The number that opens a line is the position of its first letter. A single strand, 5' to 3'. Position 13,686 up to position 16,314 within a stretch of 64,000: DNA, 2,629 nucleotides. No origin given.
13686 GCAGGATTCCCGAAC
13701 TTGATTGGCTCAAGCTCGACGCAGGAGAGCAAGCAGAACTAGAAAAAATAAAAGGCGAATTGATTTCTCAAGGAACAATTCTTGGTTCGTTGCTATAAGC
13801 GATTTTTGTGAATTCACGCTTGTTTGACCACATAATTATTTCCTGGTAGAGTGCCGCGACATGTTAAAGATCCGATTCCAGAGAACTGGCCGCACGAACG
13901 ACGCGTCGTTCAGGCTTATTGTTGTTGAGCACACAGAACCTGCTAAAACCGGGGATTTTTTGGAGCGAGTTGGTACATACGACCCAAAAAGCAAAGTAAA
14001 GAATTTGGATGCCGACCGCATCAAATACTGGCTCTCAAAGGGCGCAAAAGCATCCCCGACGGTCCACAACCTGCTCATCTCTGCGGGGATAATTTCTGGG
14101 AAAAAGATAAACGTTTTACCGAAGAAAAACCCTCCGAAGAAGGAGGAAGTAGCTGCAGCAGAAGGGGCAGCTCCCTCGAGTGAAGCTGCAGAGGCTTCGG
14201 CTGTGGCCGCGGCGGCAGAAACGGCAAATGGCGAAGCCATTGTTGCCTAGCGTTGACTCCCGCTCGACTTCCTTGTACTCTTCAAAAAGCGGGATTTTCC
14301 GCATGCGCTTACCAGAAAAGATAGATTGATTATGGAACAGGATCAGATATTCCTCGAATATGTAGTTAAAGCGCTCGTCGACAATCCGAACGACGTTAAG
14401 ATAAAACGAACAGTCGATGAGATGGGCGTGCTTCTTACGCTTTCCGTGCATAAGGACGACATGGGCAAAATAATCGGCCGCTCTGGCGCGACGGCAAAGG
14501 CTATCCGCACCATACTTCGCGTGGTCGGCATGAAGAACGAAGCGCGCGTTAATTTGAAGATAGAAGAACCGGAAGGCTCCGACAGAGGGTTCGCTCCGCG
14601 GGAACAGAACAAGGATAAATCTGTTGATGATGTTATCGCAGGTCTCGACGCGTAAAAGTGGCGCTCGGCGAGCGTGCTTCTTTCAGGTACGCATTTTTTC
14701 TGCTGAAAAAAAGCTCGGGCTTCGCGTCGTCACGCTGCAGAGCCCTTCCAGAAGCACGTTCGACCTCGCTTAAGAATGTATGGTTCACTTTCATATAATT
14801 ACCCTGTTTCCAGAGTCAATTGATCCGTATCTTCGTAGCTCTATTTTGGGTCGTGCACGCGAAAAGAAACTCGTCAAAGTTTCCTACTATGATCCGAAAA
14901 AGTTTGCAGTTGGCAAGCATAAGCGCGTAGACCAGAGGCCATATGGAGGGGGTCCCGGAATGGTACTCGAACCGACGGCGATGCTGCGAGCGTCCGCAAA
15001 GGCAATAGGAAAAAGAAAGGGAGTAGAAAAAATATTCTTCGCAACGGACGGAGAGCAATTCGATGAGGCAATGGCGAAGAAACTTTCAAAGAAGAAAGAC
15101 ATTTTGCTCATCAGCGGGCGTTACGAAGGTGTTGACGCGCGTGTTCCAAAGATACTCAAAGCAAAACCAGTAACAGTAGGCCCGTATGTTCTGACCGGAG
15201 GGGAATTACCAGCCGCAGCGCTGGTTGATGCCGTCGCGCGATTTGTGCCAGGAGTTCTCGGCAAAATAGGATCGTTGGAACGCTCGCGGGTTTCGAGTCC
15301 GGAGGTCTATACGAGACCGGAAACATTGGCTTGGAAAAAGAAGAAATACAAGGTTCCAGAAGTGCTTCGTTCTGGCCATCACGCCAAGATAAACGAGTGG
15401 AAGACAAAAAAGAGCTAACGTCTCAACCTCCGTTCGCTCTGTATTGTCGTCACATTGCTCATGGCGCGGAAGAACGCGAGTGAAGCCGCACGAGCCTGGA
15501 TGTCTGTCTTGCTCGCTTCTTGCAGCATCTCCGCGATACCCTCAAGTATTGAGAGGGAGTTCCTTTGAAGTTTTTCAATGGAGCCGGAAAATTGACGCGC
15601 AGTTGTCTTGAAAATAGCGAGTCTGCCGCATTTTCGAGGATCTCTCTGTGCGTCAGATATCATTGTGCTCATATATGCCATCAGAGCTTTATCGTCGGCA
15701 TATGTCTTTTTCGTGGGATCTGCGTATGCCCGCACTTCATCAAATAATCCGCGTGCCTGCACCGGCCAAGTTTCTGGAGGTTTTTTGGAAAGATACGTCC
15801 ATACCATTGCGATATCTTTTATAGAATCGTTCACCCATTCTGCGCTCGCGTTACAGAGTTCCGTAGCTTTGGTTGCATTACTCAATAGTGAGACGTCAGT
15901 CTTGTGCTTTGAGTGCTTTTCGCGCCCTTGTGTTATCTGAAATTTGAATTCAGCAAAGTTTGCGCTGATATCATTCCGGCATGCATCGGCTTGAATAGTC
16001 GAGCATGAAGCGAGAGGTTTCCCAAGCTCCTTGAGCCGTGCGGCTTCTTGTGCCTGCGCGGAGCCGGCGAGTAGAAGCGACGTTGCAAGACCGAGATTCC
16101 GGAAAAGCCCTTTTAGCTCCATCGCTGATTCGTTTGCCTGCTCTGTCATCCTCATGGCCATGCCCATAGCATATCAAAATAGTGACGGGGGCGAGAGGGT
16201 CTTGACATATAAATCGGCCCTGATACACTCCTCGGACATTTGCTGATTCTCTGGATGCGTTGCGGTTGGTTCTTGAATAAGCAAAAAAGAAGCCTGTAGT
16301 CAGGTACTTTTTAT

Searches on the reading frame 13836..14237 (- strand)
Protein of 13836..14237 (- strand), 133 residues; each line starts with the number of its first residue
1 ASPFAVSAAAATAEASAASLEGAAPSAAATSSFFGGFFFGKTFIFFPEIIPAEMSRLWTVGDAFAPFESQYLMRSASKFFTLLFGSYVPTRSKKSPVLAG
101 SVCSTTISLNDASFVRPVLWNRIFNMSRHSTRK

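Call 39: search_protein_families(library=pfam, proteins=[window:13836-14237:-], max_evalue=0.01)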
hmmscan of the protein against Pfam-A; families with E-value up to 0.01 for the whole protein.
window:13836-14237:- (133 aa): 1 family
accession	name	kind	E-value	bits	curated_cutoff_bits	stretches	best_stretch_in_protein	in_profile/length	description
PF11004.14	Kdo_hydroxy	-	0.0064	16.2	25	1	45-78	139-172/275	3-deoxy-D-manno-oct-2-ulosonic acid (Kdo) hydroxylase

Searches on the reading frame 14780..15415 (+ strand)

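Call 39: search_protein_families(library=pfam, proteins=[window:14780-15415:+], max_evalue=0.01)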
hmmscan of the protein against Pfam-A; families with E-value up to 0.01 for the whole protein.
window:14780-15415:+ (212 aa): 1 family
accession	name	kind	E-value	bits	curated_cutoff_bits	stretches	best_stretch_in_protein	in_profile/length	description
PF01746.26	tRNA_m1G_MT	-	4.1e-39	134.8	27.3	1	24-211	2-185/195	tRNA (Guanine-1)-methyltransferase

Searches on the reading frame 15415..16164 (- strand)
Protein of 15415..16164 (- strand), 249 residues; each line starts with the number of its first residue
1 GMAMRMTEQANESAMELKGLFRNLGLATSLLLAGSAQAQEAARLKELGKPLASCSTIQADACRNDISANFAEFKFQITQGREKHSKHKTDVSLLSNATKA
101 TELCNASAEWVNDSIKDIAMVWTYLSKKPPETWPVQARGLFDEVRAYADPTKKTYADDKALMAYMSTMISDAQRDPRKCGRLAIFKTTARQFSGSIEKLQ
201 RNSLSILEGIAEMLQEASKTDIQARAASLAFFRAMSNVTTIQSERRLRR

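Call 39: search_protein_families(library=pfam, proteins=[window:15415-16164:-], max_evalue=0.01)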
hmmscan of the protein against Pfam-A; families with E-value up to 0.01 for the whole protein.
window:15415-16164:- (249 aa): 2 families
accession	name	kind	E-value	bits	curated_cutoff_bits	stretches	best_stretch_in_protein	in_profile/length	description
PF13419.12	HAD_2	-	0.00058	20.5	23.8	0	43-119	90-166/178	Haloacid dehalogenase-like hydrolase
PF03961.19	FapA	-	0.0063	16.6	31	0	11-101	100-188/272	Flagellar Assembly Protein A beta solenoid domain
